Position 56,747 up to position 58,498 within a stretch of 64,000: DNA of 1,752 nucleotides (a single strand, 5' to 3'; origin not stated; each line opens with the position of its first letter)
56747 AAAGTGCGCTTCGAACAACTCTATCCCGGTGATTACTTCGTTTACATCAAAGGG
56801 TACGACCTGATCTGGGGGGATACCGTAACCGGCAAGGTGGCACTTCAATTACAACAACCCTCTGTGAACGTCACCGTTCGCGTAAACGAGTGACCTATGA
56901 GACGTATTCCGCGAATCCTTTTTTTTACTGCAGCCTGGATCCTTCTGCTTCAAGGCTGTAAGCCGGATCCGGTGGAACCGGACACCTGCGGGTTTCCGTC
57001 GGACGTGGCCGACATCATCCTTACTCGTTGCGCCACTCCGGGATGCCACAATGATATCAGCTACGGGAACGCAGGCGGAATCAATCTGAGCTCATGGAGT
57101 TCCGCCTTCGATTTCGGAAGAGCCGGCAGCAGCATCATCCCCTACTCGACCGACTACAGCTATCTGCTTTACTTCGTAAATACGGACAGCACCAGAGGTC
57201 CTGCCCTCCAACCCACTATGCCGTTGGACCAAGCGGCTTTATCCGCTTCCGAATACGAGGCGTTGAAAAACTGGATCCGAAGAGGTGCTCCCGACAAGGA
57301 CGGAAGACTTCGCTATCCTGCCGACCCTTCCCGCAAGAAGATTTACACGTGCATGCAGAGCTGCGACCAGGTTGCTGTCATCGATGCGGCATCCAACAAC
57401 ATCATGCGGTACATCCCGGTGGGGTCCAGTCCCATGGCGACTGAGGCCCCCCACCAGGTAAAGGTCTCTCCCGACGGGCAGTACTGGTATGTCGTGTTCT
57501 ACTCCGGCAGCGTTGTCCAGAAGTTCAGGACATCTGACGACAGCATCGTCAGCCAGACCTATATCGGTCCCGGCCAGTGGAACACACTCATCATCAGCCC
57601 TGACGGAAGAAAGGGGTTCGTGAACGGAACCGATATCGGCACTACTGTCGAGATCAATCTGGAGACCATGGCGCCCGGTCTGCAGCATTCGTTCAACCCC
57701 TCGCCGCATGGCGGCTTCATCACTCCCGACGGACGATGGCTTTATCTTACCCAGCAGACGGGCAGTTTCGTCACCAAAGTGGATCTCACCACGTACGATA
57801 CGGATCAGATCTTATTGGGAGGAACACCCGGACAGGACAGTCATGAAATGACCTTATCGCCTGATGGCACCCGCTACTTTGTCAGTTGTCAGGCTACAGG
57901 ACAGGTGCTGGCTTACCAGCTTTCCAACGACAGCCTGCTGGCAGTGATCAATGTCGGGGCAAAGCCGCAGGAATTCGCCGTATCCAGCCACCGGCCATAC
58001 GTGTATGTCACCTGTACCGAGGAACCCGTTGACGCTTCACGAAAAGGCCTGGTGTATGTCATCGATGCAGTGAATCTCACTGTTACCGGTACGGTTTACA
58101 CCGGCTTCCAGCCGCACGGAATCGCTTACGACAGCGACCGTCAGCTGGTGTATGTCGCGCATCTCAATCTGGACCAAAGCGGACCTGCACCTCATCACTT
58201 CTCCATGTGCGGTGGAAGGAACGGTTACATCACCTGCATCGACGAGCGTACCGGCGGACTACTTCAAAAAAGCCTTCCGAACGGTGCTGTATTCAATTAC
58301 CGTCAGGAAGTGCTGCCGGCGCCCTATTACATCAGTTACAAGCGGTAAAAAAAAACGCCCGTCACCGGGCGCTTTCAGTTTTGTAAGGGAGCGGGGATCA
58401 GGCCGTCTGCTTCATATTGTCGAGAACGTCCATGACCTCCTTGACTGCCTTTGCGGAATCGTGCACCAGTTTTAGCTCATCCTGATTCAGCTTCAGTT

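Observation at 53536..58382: TonB-dependent receptor locus with two prealbumin-like mini-lipoproteins and a PSCyt1/beta-propeller lipoprotein: candidate uncharacterised surface capture-uptake system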

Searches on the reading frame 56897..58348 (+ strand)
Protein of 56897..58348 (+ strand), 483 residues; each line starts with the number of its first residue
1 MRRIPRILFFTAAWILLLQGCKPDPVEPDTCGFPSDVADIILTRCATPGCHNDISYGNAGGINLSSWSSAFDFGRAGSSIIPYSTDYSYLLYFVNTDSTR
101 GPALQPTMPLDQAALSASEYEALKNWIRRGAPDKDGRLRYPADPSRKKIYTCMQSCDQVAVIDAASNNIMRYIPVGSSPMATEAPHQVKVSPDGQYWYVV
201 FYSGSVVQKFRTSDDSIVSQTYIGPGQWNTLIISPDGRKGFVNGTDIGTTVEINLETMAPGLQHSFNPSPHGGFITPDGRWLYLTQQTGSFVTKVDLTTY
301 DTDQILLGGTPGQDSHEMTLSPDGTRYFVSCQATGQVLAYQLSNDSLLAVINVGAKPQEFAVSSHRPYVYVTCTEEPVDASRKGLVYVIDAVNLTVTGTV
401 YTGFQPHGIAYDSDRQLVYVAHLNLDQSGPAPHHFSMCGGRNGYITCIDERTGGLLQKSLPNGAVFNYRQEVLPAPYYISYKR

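Call 3: search_protein_families(library=pfam, proteins=[window:56897-58348:+], max_evalue=1)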
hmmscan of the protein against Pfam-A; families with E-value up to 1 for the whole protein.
window:56897-58348:+ (483 aa): 10 families
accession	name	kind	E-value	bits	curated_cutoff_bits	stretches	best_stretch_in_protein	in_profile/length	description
PF10282.15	Lactonase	-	6.4e-05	22.8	21.7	0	144-217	46-120/344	Lactonase, 7-bladed beta-propeller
PF08450.18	SGL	-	0.0041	17.2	26.3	1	148-258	53-168/246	SMP-30/Gluconolactonase/LRE-like region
PF21783.3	YNCE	-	0.0043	16.9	27.1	0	147-180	296-329/339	YNCE-like beta-propeller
PF23414.1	Beta-prop_EML_2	-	0.015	15.1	90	0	326-421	11-99/266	Echinoderm microtubule-associated protein second beta-propeller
PF01436.27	NHL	-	0.016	15.7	20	0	405-421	3-18/28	NHL repeat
PF07676.18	PD40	-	0.018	15.4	20.9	0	273-283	14-24/38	WD40-like Beta Propeller Repeat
PF01731.26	Arylesterase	-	0.022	15.4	21.3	1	375-423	28-73/86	Arylesterase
PF06934.16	CTI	-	0.098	11.6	25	1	107-135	87-115/692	Fatty acid cis/trans isomerase (CTI)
PF23393.2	Beta-prop_WDR90_POC16_2nd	-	0.17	11.5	60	0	182-241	36-94/291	WDR90/POC16, second beta-propeller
PF02239.22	Cytochrom_D1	-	0.17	10.9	25.5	0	275-331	43-95/368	Cytochrome D1 heme domain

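Call 4: search_protein_families(library=ncbifam, proteins=[window:56897-58348:+], max_evalue=1)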
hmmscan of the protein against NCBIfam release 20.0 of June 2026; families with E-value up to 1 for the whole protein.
window:56897-58348:+ (483 aa): 11 families
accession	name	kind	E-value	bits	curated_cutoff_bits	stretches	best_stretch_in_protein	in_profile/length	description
TIGR03866.1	PQQ_ABC_repeats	subfamily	1.4e-16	60.4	287.3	3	146-337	10-191/310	PQQ-dependent catabolism-associated beta-propeller protein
NF052340.1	hydrazine_beta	equivalog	5.2e-15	55.4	560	2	146-248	86-184/372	hydrazine synthase subunit beta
TIGR02276.1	beta_rpt_yvtn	repeat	1.3e-13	50.7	27.85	2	385-412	15-42/42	beta-propeller repeat protein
NF052280.1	7_blade_YncE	equivalog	2e-12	46.6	400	2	352-420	24-91/338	7-bladed beta-propeller protein YncE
NF052342.1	hydrazine_BC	exception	3.3e-11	42.1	1250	2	267-416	38-180/690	hydrazine synthase subunit beta-gamma fusion subunit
NF052460.1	L-NosZ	equivalog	1.7e-10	40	700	2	275-421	50-191/480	clade III lactonase-type nitrous-oxide reductase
NF048007.1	MmpL3Stblzr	equivalog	9.2e-06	25.1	600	1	288-372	246-325/366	MmpL3/TtfA transport complex stabilizer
TIGR04246.1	nitrous_NosZ_Gp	equivalog_domain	1.5e-05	23.5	625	1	277-328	85-135/578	Sec-dependent nitrous-oxide reductase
NF008258.1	PRK11028.1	equivalog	1.7e-05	24.1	370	1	275-302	236-263/330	6-phosphogluconolactonase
TIGR03907.1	QH_beta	equivalog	0.00027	20.2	223.2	1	155-201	9-51/338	quinohemoprotein amine dehydrogenase subunit beta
TIGR04244.1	nitrous_NosZ_RR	equivalog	0.17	10.4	625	1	154-198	289-330/627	TAT-dependent nitrous-oxide reductase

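Call 10: find_homologous_proteins(query=window:56897-58348:+)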
Query window:56897-58348:+ (483 aa): 937 proteins with E <= 0.001 among 8000 candidates; the best 120 are listed.
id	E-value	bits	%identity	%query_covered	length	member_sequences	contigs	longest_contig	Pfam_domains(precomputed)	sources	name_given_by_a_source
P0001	0.0e+0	1080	94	100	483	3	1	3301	-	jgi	jgi:DNA-binding beta-propeller fold protein YncE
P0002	2.6e-209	714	64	100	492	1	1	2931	PF22494.4,PF21783.3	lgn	-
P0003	8.7e-202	689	62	100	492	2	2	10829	PF22494.4,PF10282.16,PF21783.3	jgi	jgi:DNA-binding beta-propeller fold protein YncE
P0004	3.4e-197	674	63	97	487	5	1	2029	PF22494.4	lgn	-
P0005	3.2e-196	671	62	99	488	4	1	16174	PF10282.16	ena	-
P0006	1.8e-194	665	63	97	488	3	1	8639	PF22494.4,PF10282.16,PF01731.27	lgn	-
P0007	1.2e-193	663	61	100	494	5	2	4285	PF22494.4,PF08450.19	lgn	-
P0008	3.1e-188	645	59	100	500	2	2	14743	PF22494.4,PF10282.16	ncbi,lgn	ncbi:MAG: YncE family protein [Bacteroidota bacterium]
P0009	3.2e-188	645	60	96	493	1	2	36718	-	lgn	-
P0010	8.7e-184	630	57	99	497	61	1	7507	PF22494.4,PF10282.16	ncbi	-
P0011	1.2e-182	626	59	95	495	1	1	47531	PF22494.4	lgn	-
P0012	1.7e-177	609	55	99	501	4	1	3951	PF22494.4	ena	-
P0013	1.4e-176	606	56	99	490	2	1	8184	PF22494.4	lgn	-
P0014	4.1e-176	605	57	97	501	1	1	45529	PF22494.4,PF10282.16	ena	-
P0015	9.7e-176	604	56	97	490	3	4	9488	PF22494.4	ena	-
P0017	1.3e-172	593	53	99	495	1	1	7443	PF22494.4,PF07635.17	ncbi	-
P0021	8.2e-170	584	55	94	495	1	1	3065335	PF22494.4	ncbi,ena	-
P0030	1.7e-166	573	56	100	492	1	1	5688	PF07635.17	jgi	jgi:DNA-binding beta-propeller fold protein YncE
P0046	1.7e-160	553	52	100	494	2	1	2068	PF07635.17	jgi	jgi:DNA-binding beta-propeller fold protein YncE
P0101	6.3e-120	419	43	100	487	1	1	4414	PF22494.4,PF10282.16,PF07635.17,PF21783.3,PF01436.28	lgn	-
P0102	2.1e-119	418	42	97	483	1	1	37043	PF07635.17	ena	-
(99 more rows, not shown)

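Call 12: find_encoding_contigs(protein=window:56897-58348:+, flank=8000, max_places=4)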
Protein window:56897-58348:+ (483 aa): 3 contigs read that carry it; 2 places shown.
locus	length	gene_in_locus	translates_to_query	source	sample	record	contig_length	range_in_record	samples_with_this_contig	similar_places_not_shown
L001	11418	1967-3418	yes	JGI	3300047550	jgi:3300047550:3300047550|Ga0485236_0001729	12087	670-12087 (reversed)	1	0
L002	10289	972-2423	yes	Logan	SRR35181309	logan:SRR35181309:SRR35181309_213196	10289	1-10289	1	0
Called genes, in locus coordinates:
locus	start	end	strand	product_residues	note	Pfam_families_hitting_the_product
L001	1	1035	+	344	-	PF00593:TonB_dep_Rec_b-barrel, PF14905:OMP_b-brl_3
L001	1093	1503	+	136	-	-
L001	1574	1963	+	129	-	-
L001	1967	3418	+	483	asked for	-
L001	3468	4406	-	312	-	PF00056:Ldh_1_N, PF03721:UDPG_MGDP_dh_N (weak), PF02866:Ldh_1_C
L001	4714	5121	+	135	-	-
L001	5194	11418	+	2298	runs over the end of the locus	?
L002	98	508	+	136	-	-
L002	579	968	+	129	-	-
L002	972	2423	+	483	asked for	-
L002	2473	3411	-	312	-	PF00056:Ldh_1_N, PF03721:UDPG_MGDP_dh_N (weak), PF02866:Ldh_1_C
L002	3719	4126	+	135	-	-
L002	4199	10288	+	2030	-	?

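Call 13: find_encoding_contigs(protein=P0021, flank=8000, max_places=3)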
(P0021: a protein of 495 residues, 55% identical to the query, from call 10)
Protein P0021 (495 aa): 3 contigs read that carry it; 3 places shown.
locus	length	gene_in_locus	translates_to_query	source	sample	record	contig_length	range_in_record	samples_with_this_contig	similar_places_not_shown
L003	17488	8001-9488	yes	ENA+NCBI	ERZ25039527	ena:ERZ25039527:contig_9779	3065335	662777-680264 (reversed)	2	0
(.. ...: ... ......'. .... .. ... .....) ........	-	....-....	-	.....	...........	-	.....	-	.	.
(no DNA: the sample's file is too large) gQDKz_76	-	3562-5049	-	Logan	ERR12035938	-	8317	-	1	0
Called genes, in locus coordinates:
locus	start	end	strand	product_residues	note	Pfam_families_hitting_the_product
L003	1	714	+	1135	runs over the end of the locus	PF00873:ACR_tran, PF03176:MMPL (faint), PF00873:ACR_tran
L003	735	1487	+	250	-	PF02621:VitK2_biosynth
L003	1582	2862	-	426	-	PF05572:Peptidase_M43, PF18962:Por_Secre_tail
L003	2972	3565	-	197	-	PF00849:PseudoU_synth_2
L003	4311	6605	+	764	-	PF13620:CarboxypepD_reg, PF13715:CarbopepD_reg_2, PF07715:Plug, PF00593:TonB_dep_Rec_b-barrel, PF14905:OMP_b-brl_3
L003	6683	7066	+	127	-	-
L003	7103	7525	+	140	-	-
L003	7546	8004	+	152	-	-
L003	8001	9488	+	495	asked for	PF22494:choice_anch_I (faint)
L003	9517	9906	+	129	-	PF04134:DCC1-like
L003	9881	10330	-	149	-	PF13650:Asp_protease_2, PF13975:gag-asp_proteas (weak)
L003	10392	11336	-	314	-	PF00056:Ldh_1_N, PF03721:UDPG_MGDP_dh_N (weak), PF02866:Ldh_1_C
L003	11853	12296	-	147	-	PF21220:RecQ-1-like_HTH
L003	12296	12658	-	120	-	PF09382:RQC (weak), PF00570:HRDC (weak)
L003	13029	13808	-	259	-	PF00270:DEAD, PF00271:Helicase_C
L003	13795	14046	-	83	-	PF00270:DEAD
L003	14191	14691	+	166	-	PF01380:SIS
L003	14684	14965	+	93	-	-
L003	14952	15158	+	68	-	PF00571:CBS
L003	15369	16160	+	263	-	PF00902:TatC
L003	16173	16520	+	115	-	PF02627:CMD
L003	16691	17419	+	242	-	PF00005:ABC_tran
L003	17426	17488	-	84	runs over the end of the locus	PF02700:PurS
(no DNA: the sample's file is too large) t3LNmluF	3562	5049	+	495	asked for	PF22494:choice_anch_I (faint)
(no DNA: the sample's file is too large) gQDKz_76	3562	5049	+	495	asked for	PF22494:choice_anch_I (faint)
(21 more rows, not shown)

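Call 16: find_related_loci(query=A1, collection=genome_contigs, flank=10000)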
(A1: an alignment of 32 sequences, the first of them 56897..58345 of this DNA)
Query A1 (483 aa) in genome_contigs; peptide patterns used: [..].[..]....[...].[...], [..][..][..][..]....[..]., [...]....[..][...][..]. (x = any residue, [..] = any of these).
599 stretches matched a pattern (row limit reached: there are more); 440 encode a relative of the query (tblastn E <= 1e-3); the best 80 are kept; 80 distinct loci.
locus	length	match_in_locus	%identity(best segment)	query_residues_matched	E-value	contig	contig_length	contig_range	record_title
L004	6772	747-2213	62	3-483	0e+0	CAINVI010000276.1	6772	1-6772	MAG: uncultured Bacteroidetes bacterium isolate ErkenSummer_bin-6362 genome assembly, contig: bin-6362:276/399, whole ge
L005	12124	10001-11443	61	11-483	0e+0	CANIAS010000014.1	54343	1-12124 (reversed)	MAG: Bacteroidetes bacterium isolate RE-9nov16-37 genome assembly, contig: RE-9nov16-C879, whole genome shotgun sequence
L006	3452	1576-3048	60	1-483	0e+0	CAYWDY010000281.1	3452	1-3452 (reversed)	MAG TPA_asm: uncultured Flavobacteriales bacterium isolate SRP193358_co1_741 genome assembly, contig: NODE_90308_length_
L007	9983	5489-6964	59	3-483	0e+0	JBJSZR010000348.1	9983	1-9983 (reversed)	MAG: Bacteroidota bacterium isolate samp_4432_VAMB_839 samp_4432_13489, whole genome shotgun sequence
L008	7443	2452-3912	53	6-483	1e-177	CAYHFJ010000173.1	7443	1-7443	MAG TPA_asm: uncultured Flavobacteriales bacterium isolate ERP119702_co1_8 genome assembly, contig: NODE_14168_length_74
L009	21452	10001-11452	54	8-483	3e-175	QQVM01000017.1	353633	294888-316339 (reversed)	MAG: Bacteroidetes bacterium isolate MA_BCD_1 c_000000000007, whole genome shotgun sequence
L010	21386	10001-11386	56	28-483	1e-174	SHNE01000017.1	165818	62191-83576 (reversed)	MAG: Bacteroidetes bacterium isolate Bin7_1 c_000000000030, whole genome shotgun sequence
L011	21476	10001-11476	52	1-483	1e-173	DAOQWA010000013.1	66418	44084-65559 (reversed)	MAG TPA_asm: Bacteroidia bacterium isolate AMR_MDS_1074 NODE_488_length_66418_cov_6.692329, whole genome shotgun sequenc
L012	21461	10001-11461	54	1-483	2e-172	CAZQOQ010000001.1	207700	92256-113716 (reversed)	MAG TPA_asm: uncultured Flavobacteriales bacterium isolate binchicken_co200_93 genome assembly, contig: k141_1399708, wh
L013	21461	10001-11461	52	8-483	5e-169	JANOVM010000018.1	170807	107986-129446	MAG: Bacteroidota bacterium isolate VAR_35_metabat_627 VAR_35_k141_3083337, whole genome shotgun sequence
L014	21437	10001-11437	52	15-483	6e-169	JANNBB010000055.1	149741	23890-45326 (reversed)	MAG: Bacteroidota bacterium isolate OTE_78_metabat_381 OTE_78_k141_286200, whole genome shotgun sequence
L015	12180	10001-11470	53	4-483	9e-169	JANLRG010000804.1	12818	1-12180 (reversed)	MAG: Bacteroidota bacterium isolate OTE_38_concoct_209_sub OTE_38_k141_4066084, whole genome shotgun sequence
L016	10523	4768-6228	52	8-483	5e-168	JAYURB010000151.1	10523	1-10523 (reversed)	MAG: Bacteroidota bacterium isolate GL115_UP_metabinner_3 GL115_UP_metabinner_3_150, whole genome shotgun sequence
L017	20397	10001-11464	54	8-483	2e-167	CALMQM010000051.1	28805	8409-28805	MAG TPA_asm: uncultured Bacteroidetes bacterium isolate SRR1772177_bin.147_CONCOCT_v1.1_MAG genome assembly, contig: ERZ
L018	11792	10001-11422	53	21-483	2e-166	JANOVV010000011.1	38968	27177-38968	MAG: Bacteroidota bacterium isolate VAR_35_metabat_555 VAR_35_k141_1639722, whole genome shotgun sequence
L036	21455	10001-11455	43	1-482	4e-125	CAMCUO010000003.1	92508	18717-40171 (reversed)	MAG: Chitinophaga pinensis isolate TrH-25oct19-117 genome assembly, contig: TrH-25oct19-C254, whole genome shotgun seque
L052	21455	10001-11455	42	1-483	2e-120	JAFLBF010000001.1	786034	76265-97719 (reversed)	MAG: Bacteroidetes bacterium isolate UWPOB_BACT3 gnl_X_OJEEJDBO_1, whole genome shotgun sequence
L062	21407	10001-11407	42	14-482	1e-116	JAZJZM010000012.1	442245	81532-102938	MAG: Bacteroidota bacterium isolate ADI_H2L1_1_122_18_3-bin023 ADIH2L11_B023_0_000000000012, whole genome shotgun sequen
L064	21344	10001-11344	43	9-452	3e-116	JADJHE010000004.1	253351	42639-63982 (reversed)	MAG: Bacteroidetes bacterium isolate Damh_18-Q3-R51-60_MAXAC.126_sub tig00003302-10-2524020, whole genome shotgun sequen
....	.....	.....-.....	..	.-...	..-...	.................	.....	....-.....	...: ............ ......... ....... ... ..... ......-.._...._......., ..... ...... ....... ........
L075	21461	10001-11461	41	1-483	5e-113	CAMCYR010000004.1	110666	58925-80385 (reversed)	MAG: Chitinophaga pinensis isolate MsH-01oct19-148 genome assembly, contig: MsH-01oct19-C236, whole genome shotgun seque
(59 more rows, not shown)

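Call 22: search_protein_families(library=pfam, proteins=[L052:1114-1428:+, L052:3884-4459:+, L052:4495-5256:-, L052:5436-5978:-, L052:6044-6415:+, L052:6615-7400:+, L052:7463-8464:+, L052:8488-9519:+, L052:9553-9930:+, L052:11458-11874:+], max_evalue=0.01)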
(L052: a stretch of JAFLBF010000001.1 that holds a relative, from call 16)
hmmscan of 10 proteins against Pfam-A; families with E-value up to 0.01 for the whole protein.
L052:1114-1428:+ (104 aa): 0 families

L052:3884-4459:+ (191 aa): 0 families

L052:4495-5256:- (253 aa): 0 families

L052:5436-5978:- (180 aa): 1 family
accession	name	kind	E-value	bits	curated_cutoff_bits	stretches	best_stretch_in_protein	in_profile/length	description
PF00403.32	HMA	-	2.5e-06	28.2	24.8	1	34-93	3-61/62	Heavy-metal-associated domain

L052:6044-6415:+ (123 aa): 0 families

L052:6615-7400:+ (261 aa): 1 family
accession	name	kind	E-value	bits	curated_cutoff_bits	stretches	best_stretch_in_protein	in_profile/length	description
PF20243.3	MbnP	-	2.9e-55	187.6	27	1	38-234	1-185/189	MbnP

L052:7463-8464:+ (333 aa): 4 families
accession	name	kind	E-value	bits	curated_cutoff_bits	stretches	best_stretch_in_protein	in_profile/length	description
PF03150.19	CCP_MauG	-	1.1e-55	188.8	25.6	2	46-193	3-148/149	Di-haem cytochrome c peroxidase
PF09086.16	DUF1924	-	0.00082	20.1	22.5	0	50-79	11-41/96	Domain of unknown function (DUF1924)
PF14522.11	Cytochrome_C7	-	0.0036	17.5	24.8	0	63-79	40-56/67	Cytochrome c7 and related cytochrome c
PF13442.11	Cytochrome_CBB3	-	0.0089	16.8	27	0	201-215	5-19/68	Cytochrome C oxidase, cbb3-type, subunit III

L052:8488-9519:+ (343 aa): 0 families

L052:9553-9930:+ (125 aa): 2 families
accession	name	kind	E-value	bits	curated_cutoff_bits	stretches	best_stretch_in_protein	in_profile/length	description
PF13620.12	CarboxypepD_reg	-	1.1e-05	26.1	32.3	1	33-109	2-73/82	Carboxypeptidase regulatory-like domain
PF17210.9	SdrD_B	-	0.0019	18.8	29.7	1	68-91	40-63/112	SdrD B-like domain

L052:11458-11874:+ (138 aa): 1 family
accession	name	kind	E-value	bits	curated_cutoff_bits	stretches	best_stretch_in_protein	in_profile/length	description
PF04134.17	DCC1-like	-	4.4e-33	115.3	27.8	1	12-121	1-113/113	DCC1-like thiol-disulfide oxidoreductase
